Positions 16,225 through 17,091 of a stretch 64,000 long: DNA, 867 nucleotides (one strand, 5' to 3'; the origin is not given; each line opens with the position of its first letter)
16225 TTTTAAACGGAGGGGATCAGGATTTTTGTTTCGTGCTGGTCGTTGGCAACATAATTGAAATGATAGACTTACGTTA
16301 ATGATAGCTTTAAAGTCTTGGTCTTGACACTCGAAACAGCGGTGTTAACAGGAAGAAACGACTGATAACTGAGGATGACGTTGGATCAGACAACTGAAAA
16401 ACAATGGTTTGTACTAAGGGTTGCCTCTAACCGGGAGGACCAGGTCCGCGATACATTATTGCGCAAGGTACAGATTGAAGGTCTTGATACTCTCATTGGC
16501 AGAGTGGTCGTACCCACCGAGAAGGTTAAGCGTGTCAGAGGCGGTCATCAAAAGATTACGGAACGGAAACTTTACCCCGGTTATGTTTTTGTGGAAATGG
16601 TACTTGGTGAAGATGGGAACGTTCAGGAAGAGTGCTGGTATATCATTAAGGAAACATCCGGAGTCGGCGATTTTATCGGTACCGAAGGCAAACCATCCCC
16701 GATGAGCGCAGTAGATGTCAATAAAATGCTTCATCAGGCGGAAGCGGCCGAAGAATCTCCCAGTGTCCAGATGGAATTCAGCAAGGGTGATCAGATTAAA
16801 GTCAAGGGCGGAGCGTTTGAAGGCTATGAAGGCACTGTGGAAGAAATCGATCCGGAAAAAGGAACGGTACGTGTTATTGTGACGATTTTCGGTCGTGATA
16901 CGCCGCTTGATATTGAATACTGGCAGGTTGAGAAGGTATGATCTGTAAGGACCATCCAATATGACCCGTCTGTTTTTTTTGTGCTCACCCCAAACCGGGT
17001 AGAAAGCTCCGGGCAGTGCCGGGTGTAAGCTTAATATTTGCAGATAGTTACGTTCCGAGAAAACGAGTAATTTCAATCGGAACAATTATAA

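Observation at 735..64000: Unrecognised ~105-nt interspersed repeat family (R105): 18 full, 1 edge-truncated and 4 partial copies in 64 kb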

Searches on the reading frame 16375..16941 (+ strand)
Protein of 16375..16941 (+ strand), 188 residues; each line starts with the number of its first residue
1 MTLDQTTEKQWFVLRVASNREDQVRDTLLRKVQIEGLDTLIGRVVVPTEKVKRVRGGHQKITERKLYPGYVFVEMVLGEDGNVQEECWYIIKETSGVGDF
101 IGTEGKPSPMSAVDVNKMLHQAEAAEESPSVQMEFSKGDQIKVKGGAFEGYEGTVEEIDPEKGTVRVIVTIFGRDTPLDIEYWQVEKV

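Call 8: find_encoding_contigs(protein=window:16375-16941:+, flank=2000, max_places=4)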
Protein window:16375-16941:+ (188 aa): no gene with exactly this product is on record in the collection.

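Call 15: find_homologous_proteins(query=window:16375-16941:+, max_evalue=1e-20)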
Query window:16375-16941:+ (188 aa): 7935 proteins with E <= 1e-20 among 8000 candidates; the best 120 are listed.
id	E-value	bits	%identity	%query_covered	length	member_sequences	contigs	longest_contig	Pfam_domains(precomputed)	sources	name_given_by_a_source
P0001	2.4e-117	407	99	99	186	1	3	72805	PF00467.36,PF02357.25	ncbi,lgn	-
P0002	2.2e-96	339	78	99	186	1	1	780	PF00467.36,PF02357.25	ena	-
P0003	1.2e-95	337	81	99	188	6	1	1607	PF00467.36,PF02357.25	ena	-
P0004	1.2e-95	337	81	98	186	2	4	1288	PF00467.36,PF02357.25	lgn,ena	-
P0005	7.8e-94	331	80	99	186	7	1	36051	PF00467.36,PF02357.25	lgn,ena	-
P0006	7.8e-94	331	82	96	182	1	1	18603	PF00467.36,PF02357.25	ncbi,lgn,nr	ncbi:MAG: transcription termination/antitermination factor NusG [Sedimentisphaerales bacterium]|nr:t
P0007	1.5e-93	330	79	100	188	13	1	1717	PF00467.36,PF02357.25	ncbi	-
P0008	1.6e-93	330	78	99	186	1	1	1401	PF00467.36,PF02357.25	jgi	jgi:transcriptional antiterminator NusG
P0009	1.3e-91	323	77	99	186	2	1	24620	PF00467.36,PF02357.25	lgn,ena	-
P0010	2.0e-91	323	76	100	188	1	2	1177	PF00467.36,PF02357.25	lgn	-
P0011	5.0e-91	321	78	99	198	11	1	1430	PF00467.36,PF02357.25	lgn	-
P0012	3.1e-90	319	77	98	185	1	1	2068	PF00467.36,PF02357.25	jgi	jgi:transcription termination/antitermination protein NusG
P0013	3.8e-90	319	76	98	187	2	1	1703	PF00467.36,PF02357.25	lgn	-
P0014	4.4e-90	318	76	99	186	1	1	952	PF00467.36,PF02357.25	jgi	jgi:transcription termination/antitermination protein NusG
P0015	4.0e-89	315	74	99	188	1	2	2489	PF00467.36,PF02357.25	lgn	-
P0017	4.6e-89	315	76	98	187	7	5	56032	PF00467.36,PF02357.25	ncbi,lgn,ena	-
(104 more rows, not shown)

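Call 16: find_encoding_contigs(protein=P0001, flank=10000, max_places=6)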
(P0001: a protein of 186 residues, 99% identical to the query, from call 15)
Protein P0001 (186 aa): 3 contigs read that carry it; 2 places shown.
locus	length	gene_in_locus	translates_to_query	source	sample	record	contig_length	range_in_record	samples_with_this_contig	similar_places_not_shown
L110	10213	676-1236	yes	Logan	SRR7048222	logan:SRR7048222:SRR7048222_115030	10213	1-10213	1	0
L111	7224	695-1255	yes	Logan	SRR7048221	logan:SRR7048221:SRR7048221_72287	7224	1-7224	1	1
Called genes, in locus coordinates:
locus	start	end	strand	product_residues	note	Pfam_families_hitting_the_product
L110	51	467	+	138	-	PF00584:SecE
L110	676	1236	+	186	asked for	PF02357:NusG, PF00467:KOW (weak)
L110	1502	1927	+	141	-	PF03946:Ribosomal_L11_N, PF00298:Ribosomal_L11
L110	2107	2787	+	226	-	PF00687:Ribosomal_L1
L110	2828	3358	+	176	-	PF00466:Ribosomal_L10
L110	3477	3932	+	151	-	PF16320:Ribosomal_L12_N, PF00542:Ribosomal_L12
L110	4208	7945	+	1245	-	PF04563:RNA_pol_Rpb2_1, PF04561:RNA_pol_Rpb2_2, PF04565:RNA_pol_Rpb2_3, PF10385:RNA_pol_Rpb2_45, PF00562:RNA_pol_Rpb2_6, PF04560:RNA_pol_Rpb2_7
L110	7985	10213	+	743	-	?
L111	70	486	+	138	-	PF00584:SecE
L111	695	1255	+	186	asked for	PF02357:NusG, PF00467:KOW (weak)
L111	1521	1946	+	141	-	PF03946:Ribosomal_L11_N, PF00298:Ribosomal_L11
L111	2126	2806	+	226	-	PF00687:Ribosomal_L1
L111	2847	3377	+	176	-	PF00466:Ribosomal_L10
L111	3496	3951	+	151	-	PF16320:Ribosomal_L12_N, PF00542:Ribosomal_L12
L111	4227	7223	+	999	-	?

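Call 22: find_encoding_contigs(protein=P0006, flank=10000, max_places=3)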
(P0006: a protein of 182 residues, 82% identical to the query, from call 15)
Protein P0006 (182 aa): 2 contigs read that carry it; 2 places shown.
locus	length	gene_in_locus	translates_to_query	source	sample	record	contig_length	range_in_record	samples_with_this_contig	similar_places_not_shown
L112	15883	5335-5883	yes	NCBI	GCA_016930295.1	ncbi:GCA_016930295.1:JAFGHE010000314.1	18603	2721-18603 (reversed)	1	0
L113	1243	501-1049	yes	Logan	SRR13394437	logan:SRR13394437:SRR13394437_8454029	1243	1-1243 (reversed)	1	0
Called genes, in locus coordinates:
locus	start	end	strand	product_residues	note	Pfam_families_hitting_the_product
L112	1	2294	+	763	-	PF02156:Glyco_hydro_26, PF17957:Big_7, PF16990:CBM_35, PF00629:MAM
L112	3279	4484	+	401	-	PF00009:GTP_EFTU, PF03144:GTP_EFTU_D2, PF03143:GTP_EFTU_D3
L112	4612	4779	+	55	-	PF00471:Ribosomal_L33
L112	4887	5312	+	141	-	PF00584:SecE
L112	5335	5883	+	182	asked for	PF02357:NusG, PF00467:KOW (weak)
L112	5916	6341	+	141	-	PF03946:Ribosomal_L11_N, PF00298:Ribosomal_L11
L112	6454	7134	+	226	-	PF00687:Ribosomal_L1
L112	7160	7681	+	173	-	PF00466:Ribosomal_L10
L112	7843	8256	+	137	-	PF16320:Ribosomal_L12_N, PF00542:Ribosomal_L12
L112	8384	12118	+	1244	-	PF04563:RNA_pol_Rpb2_1, PF04561:RNA_pol_Rpb2_2, PF04565:RNA_pol_Rpb2_3, PF10385:RNA_pol_Rpb2_45, PF00562:RNA_pol_Rpb2_6, PF04560:RNA_pol_Rpb2_7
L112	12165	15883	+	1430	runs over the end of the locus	PF04997:RNA_pol_Rpb1_1, PF00623:RNA_pol_Rpb1_2, PF04983:RNA_pol_Rpb1_3, PF05000:RNA_pol_Rpb1_4, PF04998:RNA_pol_Rpb1_5, PF01333:Apocytochr_F_C (faint), PF21668:RPOC_hybrid (faint)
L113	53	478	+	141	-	PF00584:SecE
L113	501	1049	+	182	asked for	PF02357:NusG, PF00467:KOW (weak)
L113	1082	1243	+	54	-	?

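Call 23: find_encoding_contigs(protein=P0005, flank=10000, max_places=3)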
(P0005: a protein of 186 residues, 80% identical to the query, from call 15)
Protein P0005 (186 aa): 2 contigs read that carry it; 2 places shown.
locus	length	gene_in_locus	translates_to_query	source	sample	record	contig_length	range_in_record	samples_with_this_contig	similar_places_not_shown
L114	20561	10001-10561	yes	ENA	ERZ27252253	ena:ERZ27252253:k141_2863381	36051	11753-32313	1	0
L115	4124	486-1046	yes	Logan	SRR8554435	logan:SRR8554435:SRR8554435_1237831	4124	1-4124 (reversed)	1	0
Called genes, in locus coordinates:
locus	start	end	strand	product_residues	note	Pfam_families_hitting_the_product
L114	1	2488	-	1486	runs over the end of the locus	PF07610:DUF1573 (faint), PF22066:Cep192_D8 (faint), PF07705:CARDB (weak), PF12371:TMEM131_like_N (weak), PF15780:ASH (weak), PF22073:Cep192_D4 (weak), PF22544:HYDIN_VesB_CFA65-like_Ig (weak)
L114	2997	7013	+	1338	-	PF13734:Inhibitor_I69, PF01640:Peptidase_C10, PF06119:NIDO (faint), PF13620:CarboxypepD_reg (faint), PF05345:He_PIG (weak), PF07581:Glug (faint)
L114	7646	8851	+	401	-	PF00009:GTP_EFTU, PF03144:GTP_EFTU_D2, PF03143:GTP_EFTU_D3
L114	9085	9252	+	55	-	PF00471:Ribosomal_L33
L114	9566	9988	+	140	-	PF00584:SecE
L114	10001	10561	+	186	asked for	PF02357:NusG, PF00467:KOW (weak)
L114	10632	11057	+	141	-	PF03946:Ribosomal_L11_N, PF00298:Ribosomal_L11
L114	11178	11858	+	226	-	PF00687:Ribosomal_L1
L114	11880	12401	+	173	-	PF00466:Ribosomal_L10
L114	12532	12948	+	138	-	PF16320:Ribosomal_L12_N, PF00542:Ribosomal_L12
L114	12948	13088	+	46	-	-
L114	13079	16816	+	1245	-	PF04563:RNA_pol_Rpb2_1, PF04561:RNA_pol_Rpb2_2, PF04565:RNA_pol_Rpb2_3, PF10385:RNA_pol_Rpb2_45, PF00562:RNA_pol_Rpb2_6, PF04560:RNA_pol_Rpb2_7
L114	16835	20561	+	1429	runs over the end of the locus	PF04997:RNA_pol_Rpb1_1, PF00623:RNA_pol_Rpb1_2, PF04983:RNA_pol_Rpb1_3, PF05000:RNA_pol_Rpb1_4, PF04998:RNA_pol_Rpb1_5, PF01333:Apocytochr_F_C (faint)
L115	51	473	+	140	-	PF00584:SecE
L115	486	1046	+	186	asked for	PF02357:NusG, PF00467:KOW (weak)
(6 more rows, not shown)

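Call 24: find_encoding_contigs(protein=P0017, flank=10000, max_places=3)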
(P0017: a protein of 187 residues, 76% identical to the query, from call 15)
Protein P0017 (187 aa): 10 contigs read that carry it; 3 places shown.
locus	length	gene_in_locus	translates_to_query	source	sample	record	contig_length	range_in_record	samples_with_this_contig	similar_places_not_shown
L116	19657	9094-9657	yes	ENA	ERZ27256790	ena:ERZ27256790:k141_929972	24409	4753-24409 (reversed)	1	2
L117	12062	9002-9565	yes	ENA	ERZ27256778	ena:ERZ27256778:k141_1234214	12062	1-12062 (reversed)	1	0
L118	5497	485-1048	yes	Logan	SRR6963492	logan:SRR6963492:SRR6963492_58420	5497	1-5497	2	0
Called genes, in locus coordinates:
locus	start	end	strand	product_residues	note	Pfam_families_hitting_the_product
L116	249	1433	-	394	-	PF00589:Phage_integrase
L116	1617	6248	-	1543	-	PF00932:LTD (faint), PF07610:DUF1573 (faint), PF15780:ASH (faint), PF14646:MYCBPAP (faint), PF07705:CARDB (faint), PF21633:MOV-10_Ig-like (faint), PF22544:HYDIN_VesB_CFA65-like_Ig (weak), PF22073:Cep192_D4 (weak), +1 more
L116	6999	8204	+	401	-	PF00009:GTP_EFTU, PF03144:GTP_EFTU_D2, PF03143:GTP_EFTU_D3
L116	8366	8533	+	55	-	PF00471:Ribosomal_L33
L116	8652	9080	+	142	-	PF00584:SecE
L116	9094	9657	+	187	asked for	PF02357:NusG, PF00467:KOW (weak)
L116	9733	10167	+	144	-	PF03946:Ribosomal_L11_N, PF00298:Ribosomal_L11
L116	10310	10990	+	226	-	PF00687:Ribosomal_L1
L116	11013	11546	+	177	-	PF00466:Ribosomal_L10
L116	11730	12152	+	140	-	PF16320:Ribosomal_L12_N, PF00542:Ribosomal_L12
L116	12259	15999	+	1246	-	PF04563:RNA_pol_Rpb2_1, PF04561:RNA_pol_Rpb2_2, PF04565:RNA_pol_Rpb2_3, PF10385:RNA_pol_Rpb2_45, PF00562:RNA_pol_Rpb2_6, PF04560:RNA_pol_Rpb2_7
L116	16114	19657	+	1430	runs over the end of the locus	PF04997:RNA_pol_Rpb1_1, PF00623:RNA_pol_Rpb1_2, PF04983:RNA_pol_Rpb1_3, PF05000:RNA_pol_Rpb1_4, PF04998:RNA_pol_Rpb1_5, PF01333:Apocytochr_F_C (faint), PF25984:BSH_YknX (faint)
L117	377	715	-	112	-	-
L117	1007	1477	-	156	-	PF13717:Zn_ribbon_4 (weak)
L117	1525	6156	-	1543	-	PF00932:LTD (faint), PF07610:DUF1573 (faint), PF15780:ASH (faint), PF14646:MYCBPAP (faint), PF07705:CARDB (faint), PF21633:MOV-10_Ig-like (faint), PF22544:HYDIN_VesB_CFA65-like_Ig (weak), PF22073:Cep192_D4 (weak), +1 more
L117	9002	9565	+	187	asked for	PF02357:NusG, PF00467:KOW (weak)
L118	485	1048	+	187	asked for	PF02357:NusG, PF00467:KOW (weak)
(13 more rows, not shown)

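Call 29: find_encoding_contigs(protein=P0123, flank=10000, max_places=3)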
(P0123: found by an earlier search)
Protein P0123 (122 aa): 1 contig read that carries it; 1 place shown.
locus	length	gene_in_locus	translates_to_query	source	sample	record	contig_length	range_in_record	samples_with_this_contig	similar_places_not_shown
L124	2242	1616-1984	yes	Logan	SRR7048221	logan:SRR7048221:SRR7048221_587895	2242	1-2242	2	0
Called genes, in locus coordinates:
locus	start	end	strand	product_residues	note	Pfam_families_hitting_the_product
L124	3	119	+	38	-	?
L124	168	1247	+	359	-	PF05170:AsmA (weak), PF05359:DUF748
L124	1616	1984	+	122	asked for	PF01242:PTPS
